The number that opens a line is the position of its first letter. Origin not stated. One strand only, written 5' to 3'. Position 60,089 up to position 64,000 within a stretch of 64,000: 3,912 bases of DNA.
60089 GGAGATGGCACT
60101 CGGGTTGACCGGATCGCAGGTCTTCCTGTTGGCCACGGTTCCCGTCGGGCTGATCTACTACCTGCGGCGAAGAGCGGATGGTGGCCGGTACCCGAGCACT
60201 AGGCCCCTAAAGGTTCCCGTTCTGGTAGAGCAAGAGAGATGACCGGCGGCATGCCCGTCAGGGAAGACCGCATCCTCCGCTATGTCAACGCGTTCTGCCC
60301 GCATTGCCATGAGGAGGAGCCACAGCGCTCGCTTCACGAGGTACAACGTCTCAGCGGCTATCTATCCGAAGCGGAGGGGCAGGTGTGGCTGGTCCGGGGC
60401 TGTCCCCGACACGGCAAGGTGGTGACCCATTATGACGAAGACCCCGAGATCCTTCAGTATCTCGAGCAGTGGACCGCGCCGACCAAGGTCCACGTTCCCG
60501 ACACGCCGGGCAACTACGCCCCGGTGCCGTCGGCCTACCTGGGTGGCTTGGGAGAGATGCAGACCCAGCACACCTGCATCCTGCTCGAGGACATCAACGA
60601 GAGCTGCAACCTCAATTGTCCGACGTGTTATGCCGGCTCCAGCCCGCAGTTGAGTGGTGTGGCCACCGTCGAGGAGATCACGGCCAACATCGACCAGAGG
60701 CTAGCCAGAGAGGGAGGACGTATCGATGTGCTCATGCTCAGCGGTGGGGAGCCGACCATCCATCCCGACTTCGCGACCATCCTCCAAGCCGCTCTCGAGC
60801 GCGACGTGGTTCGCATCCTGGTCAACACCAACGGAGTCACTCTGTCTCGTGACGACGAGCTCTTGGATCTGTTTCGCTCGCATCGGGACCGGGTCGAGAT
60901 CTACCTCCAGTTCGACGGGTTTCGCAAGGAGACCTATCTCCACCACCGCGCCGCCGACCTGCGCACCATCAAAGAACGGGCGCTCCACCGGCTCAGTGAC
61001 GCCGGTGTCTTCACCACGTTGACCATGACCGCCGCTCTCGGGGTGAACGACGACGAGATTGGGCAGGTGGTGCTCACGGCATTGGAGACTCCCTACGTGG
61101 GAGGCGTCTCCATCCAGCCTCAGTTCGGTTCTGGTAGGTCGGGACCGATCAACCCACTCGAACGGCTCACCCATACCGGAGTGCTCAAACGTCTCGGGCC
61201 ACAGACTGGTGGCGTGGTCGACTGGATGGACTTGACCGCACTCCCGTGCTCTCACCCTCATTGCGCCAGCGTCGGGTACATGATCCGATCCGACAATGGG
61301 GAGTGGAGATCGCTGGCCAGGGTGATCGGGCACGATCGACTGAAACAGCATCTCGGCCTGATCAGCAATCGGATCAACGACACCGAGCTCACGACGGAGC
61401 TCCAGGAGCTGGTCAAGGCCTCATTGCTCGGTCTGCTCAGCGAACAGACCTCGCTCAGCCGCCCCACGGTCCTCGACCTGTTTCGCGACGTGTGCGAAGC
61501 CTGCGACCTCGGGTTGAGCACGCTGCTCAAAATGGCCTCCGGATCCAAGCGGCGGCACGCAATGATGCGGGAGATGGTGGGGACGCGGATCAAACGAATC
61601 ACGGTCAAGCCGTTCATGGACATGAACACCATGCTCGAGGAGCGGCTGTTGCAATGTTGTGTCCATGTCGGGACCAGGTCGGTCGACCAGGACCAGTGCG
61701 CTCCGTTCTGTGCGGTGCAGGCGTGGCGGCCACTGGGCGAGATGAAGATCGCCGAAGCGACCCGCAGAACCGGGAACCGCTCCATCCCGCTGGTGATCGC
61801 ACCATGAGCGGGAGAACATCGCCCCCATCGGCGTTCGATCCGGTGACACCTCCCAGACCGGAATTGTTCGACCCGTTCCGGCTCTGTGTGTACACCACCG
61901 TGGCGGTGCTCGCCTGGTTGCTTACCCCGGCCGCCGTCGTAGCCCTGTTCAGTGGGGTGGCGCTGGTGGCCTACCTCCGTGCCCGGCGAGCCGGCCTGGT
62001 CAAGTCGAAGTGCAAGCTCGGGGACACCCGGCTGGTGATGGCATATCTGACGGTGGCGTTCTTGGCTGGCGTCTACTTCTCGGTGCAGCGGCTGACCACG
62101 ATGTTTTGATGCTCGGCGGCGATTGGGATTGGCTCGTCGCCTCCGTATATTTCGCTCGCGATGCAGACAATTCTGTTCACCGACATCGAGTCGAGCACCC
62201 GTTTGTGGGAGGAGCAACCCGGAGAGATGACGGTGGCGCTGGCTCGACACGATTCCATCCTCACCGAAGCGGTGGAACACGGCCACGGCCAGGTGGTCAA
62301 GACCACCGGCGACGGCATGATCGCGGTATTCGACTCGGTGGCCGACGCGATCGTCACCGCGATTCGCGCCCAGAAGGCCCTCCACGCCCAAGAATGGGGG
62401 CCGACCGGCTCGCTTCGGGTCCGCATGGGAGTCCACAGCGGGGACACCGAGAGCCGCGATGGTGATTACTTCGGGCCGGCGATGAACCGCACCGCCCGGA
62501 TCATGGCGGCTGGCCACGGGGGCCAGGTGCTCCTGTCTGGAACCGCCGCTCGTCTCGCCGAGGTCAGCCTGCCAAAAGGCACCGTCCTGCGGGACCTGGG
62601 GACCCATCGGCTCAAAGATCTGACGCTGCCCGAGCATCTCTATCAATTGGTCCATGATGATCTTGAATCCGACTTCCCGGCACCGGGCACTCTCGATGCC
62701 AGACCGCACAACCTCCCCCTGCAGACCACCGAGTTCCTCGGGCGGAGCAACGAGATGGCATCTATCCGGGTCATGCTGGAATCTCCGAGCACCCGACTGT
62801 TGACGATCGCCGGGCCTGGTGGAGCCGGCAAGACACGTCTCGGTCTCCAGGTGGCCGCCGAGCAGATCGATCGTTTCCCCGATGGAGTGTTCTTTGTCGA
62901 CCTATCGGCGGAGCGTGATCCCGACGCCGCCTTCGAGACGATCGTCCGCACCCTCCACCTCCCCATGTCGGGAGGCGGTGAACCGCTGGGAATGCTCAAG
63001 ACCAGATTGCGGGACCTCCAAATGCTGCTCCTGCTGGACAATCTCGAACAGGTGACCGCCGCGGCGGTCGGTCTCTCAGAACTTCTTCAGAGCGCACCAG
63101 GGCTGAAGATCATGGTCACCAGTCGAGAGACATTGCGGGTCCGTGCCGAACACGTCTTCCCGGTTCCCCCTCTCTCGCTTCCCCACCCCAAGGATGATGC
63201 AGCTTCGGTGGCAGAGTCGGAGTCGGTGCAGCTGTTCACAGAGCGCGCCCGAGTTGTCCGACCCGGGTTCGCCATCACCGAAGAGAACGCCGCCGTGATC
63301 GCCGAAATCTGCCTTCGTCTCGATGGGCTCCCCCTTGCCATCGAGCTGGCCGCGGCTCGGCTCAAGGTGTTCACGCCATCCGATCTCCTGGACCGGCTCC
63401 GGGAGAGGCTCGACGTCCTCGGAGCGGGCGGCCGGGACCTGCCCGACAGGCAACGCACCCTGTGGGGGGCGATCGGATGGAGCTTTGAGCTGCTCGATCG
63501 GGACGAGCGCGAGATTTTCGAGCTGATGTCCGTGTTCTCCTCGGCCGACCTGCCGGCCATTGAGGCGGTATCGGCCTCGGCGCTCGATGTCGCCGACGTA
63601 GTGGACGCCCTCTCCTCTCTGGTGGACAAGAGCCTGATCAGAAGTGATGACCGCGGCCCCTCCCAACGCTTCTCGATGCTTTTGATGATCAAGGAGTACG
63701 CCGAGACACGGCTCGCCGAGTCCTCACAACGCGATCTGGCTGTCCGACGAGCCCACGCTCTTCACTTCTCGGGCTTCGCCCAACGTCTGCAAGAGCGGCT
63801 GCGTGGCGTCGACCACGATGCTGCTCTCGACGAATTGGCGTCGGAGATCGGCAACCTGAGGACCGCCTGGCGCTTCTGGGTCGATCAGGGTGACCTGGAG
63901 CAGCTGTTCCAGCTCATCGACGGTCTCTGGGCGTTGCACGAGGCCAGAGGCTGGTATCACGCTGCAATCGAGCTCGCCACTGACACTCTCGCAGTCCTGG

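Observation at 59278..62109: Translationally coupled four-gene membrane module: mini-TM ORF, Lgt paralogue, Tes-like radical SAM enzyme, small polytopic protein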

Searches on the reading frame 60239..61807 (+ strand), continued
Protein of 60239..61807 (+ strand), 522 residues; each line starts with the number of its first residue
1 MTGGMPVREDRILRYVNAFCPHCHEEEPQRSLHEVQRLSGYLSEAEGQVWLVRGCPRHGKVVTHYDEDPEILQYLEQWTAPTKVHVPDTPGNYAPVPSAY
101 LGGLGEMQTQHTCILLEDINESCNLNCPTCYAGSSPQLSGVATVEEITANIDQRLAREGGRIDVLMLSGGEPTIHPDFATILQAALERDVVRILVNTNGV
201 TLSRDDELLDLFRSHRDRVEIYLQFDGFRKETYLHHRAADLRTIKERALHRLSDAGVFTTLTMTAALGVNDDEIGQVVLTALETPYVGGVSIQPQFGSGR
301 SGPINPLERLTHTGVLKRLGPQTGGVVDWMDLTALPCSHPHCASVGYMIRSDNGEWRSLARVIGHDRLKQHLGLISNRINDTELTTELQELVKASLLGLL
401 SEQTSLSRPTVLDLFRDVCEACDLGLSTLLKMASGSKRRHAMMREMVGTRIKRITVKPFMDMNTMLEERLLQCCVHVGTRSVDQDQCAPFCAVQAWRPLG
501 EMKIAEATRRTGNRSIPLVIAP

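Call 73: get_annotated_region(hit=H2, flank=4000)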
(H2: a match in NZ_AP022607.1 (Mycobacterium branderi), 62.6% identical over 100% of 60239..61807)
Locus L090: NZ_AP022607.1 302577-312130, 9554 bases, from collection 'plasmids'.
description: Mycobacterium branderi strain JCM 12687 plasmid pJCM12687
organism: Mycobacterium branderi (NCBI taxid 43348)
taxonomy: Bacteria; Actinomycetota; Actinomycetes; Mycobacteriales; Mycobacteriaceae; Mycobacterium; Mycobacterium branderi
host: -; source: -; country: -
typing (MOB-suite, as given by PLSDB): non-mobilizable
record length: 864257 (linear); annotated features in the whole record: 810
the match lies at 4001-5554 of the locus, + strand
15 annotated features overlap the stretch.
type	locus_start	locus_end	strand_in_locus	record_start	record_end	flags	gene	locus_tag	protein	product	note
CDS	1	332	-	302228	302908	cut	-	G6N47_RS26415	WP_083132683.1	hypothetical protein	-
CDS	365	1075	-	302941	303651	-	-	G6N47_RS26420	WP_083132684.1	hypothetical protein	-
CDS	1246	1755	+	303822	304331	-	-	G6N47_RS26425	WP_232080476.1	DUF3558 domain-containing protein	-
CDS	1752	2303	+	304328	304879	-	-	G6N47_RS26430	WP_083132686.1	DUF3558 domain-containing protein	-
CDS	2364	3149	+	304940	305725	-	-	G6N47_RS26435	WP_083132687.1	prolipoprotein diacylglyceryl transferase family protein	GO:0042158 - lipoprotein biosynthetic process [Evidence IEA]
CDS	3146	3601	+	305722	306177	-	-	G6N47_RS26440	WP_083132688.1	hypothetical protein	-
CDS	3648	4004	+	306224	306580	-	-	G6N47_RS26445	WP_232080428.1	hypothetical protein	-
CDS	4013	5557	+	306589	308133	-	-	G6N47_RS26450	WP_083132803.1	radical SAM protein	-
CDS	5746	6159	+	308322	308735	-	tnpA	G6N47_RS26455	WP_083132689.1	IS200/IS605 family transposase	-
CDS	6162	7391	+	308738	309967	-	-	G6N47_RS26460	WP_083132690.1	RNA-guided endonuclease TnpB family protein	-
CDS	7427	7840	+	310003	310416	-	-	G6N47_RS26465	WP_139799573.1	hypothetical protein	-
CDS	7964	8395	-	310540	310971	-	-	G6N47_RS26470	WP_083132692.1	hypothetical protein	-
CDS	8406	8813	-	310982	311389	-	-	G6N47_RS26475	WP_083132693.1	hypothetical protein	-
CDS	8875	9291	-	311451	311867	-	-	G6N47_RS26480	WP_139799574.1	hypothetical protein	-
CDS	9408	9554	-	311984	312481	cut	-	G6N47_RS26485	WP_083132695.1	hypothetical protein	-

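Call 82: find_homologous_proteins(query=P0169, max_evalue=1e-60)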
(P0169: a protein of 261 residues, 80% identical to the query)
Query P0169 (261 aa): 1707 proteins with E <= 1e-60 among 8000 candidates; the best 120 are listed.
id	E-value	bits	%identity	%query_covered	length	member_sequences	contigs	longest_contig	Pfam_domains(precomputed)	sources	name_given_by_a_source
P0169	3.5e-172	589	100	100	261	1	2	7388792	PF01790.24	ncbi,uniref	ncbi:prolipoprotein diacylglyceryl transferase [Mycolicibacterium wolinskyi]|uniref:prolipoprotein d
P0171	5.0e-172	589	100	100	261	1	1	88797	PF01790.24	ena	-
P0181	1.9e-171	587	99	100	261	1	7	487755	PF01790.24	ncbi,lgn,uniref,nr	ncbi:diacylglyceryl transferase [Mycolicibacterium wolinskyi]|uniref:Diacylglyceryl transferase n=1 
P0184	5.2e-171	585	99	100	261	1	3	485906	PF01790.24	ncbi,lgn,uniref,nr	ncbi:prolipoprotein diacylglyceryl transferase [Mycolicibacterium wolinskyi]|uniref:Diacylglyceryl t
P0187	1.1e-170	584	99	100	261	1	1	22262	PF01790.24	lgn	-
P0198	9.1e-170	581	98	100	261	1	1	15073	PF01790.24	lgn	-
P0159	2.8e-169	580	98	100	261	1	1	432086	PF01790.24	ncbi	ncbi:prolipoprotein diacylglyceryl transferase [Mycobacterium sp. LTG2003]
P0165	3.4e-169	579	98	100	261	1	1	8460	PF01790.24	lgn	-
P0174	5.1e-165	566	93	100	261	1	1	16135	PF01790.24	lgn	-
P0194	4.5e-164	563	95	100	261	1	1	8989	PF01790.24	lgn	-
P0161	9.2e-156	535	90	98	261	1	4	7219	PF01790.24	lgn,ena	-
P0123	1.2e-155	535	89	100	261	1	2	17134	PF01790.24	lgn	-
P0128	1.4e-153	528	87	100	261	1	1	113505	PF01790.24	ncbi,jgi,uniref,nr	ncbi:prolipoprotein diacylglyceryl transferase [Mycobacterium sp. URHB0044]|jgi:phosphatidylglycerol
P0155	9.2e-153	526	87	100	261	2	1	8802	PF01790.24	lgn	-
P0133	1.7e-151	521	86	99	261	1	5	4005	PF01790.24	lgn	-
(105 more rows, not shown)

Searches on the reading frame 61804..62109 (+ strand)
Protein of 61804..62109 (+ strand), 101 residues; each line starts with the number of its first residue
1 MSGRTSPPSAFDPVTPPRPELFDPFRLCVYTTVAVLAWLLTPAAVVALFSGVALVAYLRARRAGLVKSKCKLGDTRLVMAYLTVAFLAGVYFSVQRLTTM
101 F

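Call 3: search_protein_families(library=pfam, proteins=[window:61804-62109:+], max_evalue=0.1)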
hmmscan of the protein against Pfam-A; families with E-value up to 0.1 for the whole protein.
window:61804-62109:+ (101 aa): 0 families

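Call 4: search_protein_families(library=ncbifam, proteins=[window:61804-62109:+], max_evalue=0.1)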
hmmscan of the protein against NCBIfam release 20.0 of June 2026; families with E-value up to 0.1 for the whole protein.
window:61804-62109:+ (101 aa): 1 family
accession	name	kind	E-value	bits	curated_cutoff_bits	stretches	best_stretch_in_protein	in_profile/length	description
NF041600.1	cyt_ox_CcoM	equivalog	0.075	13.5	40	0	81-94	15-28/34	cytochrome c oxidase subunit CcoM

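Call 56: search_protein_representatives(protein=window:61804-62109:+)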
Query: 101 residues. Proteins with E-value up to 0.001 (for the whole library): 114; up to 1e-10: 61; up to 1e-30: 0. The best 114 are listed.
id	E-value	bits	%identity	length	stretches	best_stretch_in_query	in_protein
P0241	2.6e-23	98.6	58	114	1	7-95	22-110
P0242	4.1e-23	97.9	53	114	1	12-98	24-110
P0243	1.1e-22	96.5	49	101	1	4-101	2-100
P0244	5.0e-22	94.4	53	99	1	13-97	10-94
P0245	9.1e-22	93.6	51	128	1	8-98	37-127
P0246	3.2e-21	91.9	52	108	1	3-99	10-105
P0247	7.8e-20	87.4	53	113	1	3-93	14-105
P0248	8.0e-20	87.4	52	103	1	5-96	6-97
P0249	1.2e-19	86.8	56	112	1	22-98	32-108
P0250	1.4e-19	86.6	60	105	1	11-89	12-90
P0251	7.4e-19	84.3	59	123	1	8-90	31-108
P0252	1.1e-18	83.8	56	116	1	12-90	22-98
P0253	2.9e-18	82.4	51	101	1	18-100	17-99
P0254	4.0e-18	81.9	57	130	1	22-97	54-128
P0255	9.9e-18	80.7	60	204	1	20-92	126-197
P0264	2.7e-15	72.9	43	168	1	4-97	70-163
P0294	9.5e-12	61.5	53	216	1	22-90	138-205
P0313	2.9e-08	50.4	57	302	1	35-91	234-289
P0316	3.9e-08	49.9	48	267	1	17-74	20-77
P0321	1.7e-07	47.9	32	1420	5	14-89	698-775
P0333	4.0e-06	43.5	55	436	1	34-86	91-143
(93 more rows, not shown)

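Call 57: search_protein_families(library=pfam, proteins=[P0313, P0316, P0333, P0294, P0255, P0321, P0264], max_evalue=0.01)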
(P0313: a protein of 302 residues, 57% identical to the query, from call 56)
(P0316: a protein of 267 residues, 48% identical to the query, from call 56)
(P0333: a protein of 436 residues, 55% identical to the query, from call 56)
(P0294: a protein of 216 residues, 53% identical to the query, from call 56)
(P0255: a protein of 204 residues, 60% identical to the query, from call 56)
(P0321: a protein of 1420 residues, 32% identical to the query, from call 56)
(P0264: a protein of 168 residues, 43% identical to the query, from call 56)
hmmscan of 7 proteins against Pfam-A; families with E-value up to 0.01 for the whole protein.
P0313 (302 aa): 0 families

P0316 (267 aa): 0 families

P0333 (436 aa): 1 family
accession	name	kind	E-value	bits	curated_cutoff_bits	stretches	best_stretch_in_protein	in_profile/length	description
PF01790.23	LGT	-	0.0013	18.6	24.9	1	273-333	108-163/240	Prolipoprotein diacylglyceryl transferase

P0294 (216 aa): 0 families

P0255 (204 aa): 0 families

P0321 (1420 aa): 7 families
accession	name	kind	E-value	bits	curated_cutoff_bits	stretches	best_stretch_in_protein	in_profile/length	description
PF16640.11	Big_3_5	-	3.2e-127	415.8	35.5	7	217-301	1-88/88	Bacterial Ig-like domain (group 3)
PF00932.25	LTD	-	1.8e-39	134.9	34.3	3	36-136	5-98/109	Lamin Tail Domain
PF18998.6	Flg_new_2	-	3.2e-08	33.9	23.6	1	1067-1138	2-72/73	Divergent InlB B-repeat domain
PF16967.11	TcfC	-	6.1e-06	26.1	29.4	0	241-279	11-49/68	E-set like domain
PF13860.13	FlgD_ig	-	2.2e-05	24.8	27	1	1356-1407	23-75/79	FlgD Ig-like domain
PF03442.20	CBM_X2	-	6.5e-05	23.4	28.9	0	679-720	21-62/83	Carbohydrate binding domain X2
PF09479.16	Flg_new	-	0.0072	16.9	27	0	1075-1134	9-65/65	Listeria-Bacteroides repeat domain (List_Bact_rpt)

P0264 (168 aa): 0 families

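Call 81: predict_structure(alignment_id=A2)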
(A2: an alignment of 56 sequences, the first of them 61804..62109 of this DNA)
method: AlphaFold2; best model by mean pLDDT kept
length: 101 residues; sequences in the alignment: 56
mean_pLDDT: 67.0   pTM: 0.38
mean pLDDT of the five models: 67.0, 65.4, 64.2, 62.7, 60.7
residues with pLDDT >= 90: 2; 70-90: 30; 50-70: 66; < 50: 3
segments of 3 or more residues with pLDDT < 50: none
pLDDT, mean of each block of 10 residues (from residue 1): 63 68 59 57 65 70 60 64 77 86 88
secondary structure, 60 per line:
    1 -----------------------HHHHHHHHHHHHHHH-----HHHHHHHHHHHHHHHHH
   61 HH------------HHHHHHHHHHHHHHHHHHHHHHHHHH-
elements in order: H24-38 H44-62 H75-100

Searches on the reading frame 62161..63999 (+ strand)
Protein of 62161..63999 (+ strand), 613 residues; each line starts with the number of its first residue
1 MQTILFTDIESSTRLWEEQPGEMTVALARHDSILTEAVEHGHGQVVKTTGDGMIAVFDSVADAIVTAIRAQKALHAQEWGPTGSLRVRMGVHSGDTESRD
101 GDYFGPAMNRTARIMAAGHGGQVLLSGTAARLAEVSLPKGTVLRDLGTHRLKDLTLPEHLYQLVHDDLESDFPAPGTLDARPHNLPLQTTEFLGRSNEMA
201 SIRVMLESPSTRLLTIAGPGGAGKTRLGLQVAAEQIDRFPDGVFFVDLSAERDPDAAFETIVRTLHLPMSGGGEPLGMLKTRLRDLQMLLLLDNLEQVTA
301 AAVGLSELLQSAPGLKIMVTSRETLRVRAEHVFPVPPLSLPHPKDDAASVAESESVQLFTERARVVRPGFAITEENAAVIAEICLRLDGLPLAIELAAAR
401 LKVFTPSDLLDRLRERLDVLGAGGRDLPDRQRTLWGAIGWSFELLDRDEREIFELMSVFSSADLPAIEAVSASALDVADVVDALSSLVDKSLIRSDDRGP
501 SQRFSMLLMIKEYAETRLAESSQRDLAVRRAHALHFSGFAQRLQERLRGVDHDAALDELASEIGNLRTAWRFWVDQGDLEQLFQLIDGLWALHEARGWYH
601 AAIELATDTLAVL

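Call 61: search_protein_families(library=pfam, proteins=[window:62161-63999:+], max_evalue=0.00001)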
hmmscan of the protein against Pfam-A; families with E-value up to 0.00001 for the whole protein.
window:62161-63999:+ (613 aa): 3 families
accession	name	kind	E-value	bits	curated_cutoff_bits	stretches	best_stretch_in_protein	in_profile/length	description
PF00211.25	Guanylate_cyc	-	6.1e-12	45.9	21.9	1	3-134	10-156/183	Adenylate and Guanylate cyclase catalytic domain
PF00931.28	NB-ARC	-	3.8e-07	30.1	23.5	1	205-403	12-207/248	NB-ARC domain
PF13401.12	AAA_22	-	3.8e-06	27.7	27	0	212-301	6-99/130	AAA domain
